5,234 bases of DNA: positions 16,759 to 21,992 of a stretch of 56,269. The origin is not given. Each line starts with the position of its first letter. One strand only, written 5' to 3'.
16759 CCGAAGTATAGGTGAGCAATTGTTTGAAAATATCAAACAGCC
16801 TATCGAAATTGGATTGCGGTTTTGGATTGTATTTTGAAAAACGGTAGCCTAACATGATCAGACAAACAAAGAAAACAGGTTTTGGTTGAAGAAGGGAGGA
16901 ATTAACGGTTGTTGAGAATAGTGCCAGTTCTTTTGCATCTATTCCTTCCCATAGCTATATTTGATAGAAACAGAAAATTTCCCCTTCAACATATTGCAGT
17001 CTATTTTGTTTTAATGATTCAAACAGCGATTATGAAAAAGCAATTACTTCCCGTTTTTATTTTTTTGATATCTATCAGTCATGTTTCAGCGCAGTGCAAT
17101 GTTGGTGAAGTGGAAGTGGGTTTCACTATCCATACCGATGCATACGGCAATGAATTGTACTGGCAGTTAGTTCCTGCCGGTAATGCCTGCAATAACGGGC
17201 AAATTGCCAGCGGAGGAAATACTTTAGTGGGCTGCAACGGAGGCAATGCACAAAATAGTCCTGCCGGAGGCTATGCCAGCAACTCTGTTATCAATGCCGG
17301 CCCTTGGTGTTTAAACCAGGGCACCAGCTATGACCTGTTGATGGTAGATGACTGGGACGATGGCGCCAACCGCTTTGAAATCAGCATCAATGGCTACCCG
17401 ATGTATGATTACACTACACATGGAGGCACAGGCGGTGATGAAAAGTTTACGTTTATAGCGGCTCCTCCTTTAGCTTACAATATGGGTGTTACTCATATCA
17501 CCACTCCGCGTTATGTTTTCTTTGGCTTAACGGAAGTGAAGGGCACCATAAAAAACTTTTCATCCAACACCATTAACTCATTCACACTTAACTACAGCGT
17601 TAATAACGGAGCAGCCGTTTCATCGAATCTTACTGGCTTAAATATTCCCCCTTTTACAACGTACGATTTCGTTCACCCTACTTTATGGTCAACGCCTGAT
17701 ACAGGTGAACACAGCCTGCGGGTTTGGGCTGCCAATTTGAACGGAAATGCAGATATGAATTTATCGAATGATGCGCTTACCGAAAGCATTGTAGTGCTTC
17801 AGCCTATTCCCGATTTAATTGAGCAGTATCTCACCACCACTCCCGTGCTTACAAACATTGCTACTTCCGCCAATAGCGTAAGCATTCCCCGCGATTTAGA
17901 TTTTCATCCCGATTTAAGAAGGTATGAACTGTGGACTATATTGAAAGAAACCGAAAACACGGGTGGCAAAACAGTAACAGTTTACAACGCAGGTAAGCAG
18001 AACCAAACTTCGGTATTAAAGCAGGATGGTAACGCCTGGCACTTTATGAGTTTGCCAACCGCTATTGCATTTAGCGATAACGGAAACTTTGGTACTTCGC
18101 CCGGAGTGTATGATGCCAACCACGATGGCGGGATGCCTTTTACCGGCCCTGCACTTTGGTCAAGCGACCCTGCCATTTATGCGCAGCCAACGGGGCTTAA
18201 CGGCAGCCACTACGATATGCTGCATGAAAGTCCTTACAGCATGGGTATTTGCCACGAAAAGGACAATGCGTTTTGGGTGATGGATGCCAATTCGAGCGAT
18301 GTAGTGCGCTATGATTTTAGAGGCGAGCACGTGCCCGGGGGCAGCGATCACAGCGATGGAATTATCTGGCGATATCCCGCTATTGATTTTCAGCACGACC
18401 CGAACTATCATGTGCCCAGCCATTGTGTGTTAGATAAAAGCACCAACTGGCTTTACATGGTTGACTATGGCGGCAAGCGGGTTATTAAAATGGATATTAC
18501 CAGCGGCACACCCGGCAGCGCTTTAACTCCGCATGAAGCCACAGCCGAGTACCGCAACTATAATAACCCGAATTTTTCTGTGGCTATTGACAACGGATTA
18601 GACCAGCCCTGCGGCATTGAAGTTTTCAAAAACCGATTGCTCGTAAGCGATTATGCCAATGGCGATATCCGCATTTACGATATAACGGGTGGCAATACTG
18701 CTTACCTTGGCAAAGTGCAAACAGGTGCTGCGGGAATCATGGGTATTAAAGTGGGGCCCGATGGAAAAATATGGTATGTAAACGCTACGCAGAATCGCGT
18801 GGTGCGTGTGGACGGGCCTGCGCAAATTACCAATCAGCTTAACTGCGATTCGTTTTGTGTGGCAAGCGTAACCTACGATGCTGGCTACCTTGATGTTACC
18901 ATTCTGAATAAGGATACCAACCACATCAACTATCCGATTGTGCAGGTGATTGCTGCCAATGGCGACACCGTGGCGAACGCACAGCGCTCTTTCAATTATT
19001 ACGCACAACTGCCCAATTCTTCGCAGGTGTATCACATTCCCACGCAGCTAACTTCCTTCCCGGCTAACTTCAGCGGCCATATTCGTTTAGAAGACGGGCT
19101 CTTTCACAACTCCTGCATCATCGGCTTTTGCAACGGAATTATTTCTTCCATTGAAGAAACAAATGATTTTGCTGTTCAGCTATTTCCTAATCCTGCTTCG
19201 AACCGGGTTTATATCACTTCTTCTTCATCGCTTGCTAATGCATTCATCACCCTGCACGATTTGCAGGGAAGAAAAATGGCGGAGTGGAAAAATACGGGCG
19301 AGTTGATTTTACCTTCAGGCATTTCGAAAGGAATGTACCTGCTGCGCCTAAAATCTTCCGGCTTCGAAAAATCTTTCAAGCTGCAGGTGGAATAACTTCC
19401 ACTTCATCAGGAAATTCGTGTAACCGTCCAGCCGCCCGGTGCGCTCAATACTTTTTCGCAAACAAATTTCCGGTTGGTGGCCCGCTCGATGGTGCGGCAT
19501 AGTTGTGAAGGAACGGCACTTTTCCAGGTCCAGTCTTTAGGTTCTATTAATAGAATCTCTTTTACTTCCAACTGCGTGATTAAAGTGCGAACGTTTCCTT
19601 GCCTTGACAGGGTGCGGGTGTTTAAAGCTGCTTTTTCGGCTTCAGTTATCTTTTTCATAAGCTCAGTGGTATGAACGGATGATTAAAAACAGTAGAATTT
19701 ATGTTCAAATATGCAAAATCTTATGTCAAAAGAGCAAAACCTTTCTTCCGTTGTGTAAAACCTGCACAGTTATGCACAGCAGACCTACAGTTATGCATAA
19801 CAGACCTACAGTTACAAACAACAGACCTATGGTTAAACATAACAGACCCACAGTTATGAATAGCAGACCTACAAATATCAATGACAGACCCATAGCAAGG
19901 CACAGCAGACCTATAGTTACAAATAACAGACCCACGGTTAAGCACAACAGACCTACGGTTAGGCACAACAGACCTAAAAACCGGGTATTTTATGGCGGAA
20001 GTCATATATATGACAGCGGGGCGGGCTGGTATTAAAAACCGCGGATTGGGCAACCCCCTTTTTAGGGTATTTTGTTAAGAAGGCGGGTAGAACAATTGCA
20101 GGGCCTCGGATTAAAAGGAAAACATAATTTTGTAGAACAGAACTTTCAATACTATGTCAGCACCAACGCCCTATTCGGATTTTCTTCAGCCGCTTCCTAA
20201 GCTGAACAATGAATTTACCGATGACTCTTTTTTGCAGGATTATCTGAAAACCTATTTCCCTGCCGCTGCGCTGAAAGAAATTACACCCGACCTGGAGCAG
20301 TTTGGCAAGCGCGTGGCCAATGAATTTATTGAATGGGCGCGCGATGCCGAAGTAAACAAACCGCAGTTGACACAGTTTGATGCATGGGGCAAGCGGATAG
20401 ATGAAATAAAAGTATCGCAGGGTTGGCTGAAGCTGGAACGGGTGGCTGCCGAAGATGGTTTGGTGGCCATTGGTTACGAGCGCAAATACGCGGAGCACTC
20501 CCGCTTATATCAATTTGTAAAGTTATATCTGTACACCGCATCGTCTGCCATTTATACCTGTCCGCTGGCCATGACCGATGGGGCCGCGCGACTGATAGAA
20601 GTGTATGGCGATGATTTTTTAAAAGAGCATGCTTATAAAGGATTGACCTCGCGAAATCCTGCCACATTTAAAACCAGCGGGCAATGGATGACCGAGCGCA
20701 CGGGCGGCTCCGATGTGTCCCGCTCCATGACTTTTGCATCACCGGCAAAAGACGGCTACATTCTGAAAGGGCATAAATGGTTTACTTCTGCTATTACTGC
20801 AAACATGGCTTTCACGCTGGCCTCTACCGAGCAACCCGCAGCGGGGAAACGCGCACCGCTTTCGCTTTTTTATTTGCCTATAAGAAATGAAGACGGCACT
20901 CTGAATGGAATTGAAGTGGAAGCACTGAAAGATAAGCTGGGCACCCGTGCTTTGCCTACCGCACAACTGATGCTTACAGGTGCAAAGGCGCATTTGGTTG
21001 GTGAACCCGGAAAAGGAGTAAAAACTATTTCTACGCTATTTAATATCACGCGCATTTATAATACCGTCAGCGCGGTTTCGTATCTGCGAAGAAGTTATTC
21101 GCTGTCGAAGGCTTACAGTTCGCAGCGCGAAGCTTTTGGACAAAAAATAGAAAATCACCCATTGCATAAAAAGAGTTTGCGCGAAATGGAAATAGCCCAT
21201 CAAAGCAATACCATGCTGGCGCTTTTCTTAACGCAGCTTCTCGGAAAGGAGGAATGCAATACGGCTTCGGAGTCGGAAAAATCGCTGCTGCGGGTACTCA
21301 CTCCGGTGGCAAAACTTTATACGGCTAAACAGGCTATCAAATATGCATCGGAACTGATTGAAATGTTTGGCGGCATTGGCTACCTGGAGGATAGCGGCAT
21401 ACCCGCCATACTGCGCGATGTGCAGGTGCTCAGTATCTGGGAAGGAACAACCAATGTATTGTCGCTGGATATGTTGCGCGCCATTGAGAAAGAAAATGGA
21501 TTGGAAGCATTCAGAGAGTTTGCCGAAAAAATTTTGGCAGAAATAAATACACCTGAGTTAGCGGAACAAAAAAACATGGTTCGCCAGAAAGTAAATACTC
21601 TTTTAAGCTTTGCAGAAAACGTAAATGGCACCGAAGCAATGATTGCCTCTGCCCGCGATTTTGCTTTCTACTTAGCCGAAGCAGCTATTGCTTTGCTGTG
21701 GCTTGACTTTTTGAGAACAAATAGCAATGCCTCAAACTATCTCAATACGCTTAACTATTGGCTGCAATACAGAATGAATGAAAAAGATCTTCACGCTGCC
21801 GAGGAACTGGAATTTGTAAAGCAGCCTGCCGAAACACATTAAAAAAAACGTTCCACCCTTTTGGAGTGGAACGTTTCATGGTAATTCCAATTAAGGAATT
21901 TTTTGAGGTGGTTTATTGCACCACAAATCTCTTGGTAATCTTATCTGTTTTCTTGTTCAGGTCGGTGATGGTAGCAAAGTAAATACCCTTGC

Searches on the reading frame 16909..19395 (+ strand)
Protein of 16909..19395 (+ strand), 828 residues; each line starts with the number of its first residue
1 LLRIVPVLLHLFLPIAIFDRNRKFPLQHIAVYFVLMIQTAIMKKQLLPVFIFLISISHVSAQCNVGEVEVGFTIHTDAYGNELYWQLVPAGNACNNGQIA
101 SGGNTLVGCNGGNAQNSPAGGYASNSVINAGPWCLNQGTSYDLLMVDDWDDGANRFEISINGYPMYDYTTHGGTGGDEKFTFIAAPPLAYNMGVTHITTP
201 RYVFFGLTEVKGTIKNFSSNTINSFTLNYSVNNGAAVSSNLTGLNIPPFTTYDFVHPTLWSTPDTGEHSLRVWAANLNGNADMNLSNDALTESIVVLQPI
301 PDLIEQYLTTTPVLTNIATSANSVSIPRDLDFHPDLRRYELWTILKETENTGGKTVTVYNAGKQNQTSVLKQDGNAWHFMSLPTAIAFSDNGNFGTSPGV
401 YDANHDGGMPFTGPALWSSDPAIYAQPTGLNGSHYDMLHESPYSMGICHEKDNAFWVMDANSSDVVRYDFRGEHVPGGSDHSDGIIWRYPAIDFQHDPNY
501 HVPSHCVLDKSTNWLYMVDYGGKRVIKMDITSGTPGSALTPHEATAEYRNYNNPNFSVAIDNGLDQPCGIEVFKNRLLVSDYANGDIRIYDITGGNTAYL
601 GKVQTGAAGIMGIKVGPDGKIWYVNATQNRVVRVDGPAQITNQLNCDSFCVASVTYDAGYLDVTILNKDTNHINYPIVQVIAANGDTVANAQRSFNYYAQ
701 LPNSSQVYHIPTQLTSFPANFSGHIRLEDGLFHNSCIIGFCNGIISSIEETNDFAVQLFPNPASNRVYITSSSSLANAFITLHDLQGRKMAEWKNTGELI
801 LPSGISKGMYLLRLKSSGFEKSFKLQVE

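Call 43: search_protein_families(library=pfam, proteins=[window:16909-19395:+], max_evalue=0.001)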
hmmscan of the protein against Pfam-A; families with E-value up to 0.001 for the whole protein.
window:16909-19395:+ (828 aa): 2 families
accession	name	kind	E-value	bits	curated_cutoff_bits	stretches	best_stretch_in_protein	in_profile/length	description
PF18962.6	Por_Secre_tail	-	8.5e-08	32.8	27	1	758-822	1-70/75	Secretion system C-terminal sorting domain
PF24684.1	Vgb_lyase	-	4.5e-06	26.1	50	1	594-642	85-131/290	Virginiamycin B lyase family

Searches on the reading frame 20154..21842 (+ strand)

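Call 43: search_protein_families(library=pfam, proteins=[window:20154-21842:+], max_evalue=0.001)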
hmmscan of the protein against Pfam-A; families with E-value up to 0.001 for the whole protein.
window:20154-21842:+ (562 aa): 6 families
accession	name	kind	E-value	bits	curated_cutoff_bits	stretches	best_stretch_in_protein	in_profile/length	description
PF00441.29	Acyl-CoA_dh_1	-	1.9e-24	86.9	22.4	1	286-443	1-148/150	Acyl-CoA dehydrogenase, C-terminal domain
PF18158.6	AidB_N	-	2.2e-17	64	22.9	1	18-149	9-136/156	Adaptive response protein AidB N-terminal domain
PF02770.24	Acyl-CoA_dh_M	-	2.5e-14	53.7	33.3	1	177-275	2-95/97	Acyl-CoA dehydrogenase, middle domain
PF22924.1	ACOX_C_alpha1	-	5.3e-08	33.3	27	1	358-443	82-167/169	Acyl-CoA oxidase, C-alpha1 domain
PF22217.1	ACDH-11_C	-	1e-06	29.6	27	1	450-540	3-96/122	Acyl-CoA dehydrogenase 11 C-terminal domain-like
PF08028.16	Acyl-CoA_dh_2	-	0.00035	21.3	22.7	1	334-431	31-131/134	Acyl-CoA dehydrogenase, C-terminal domain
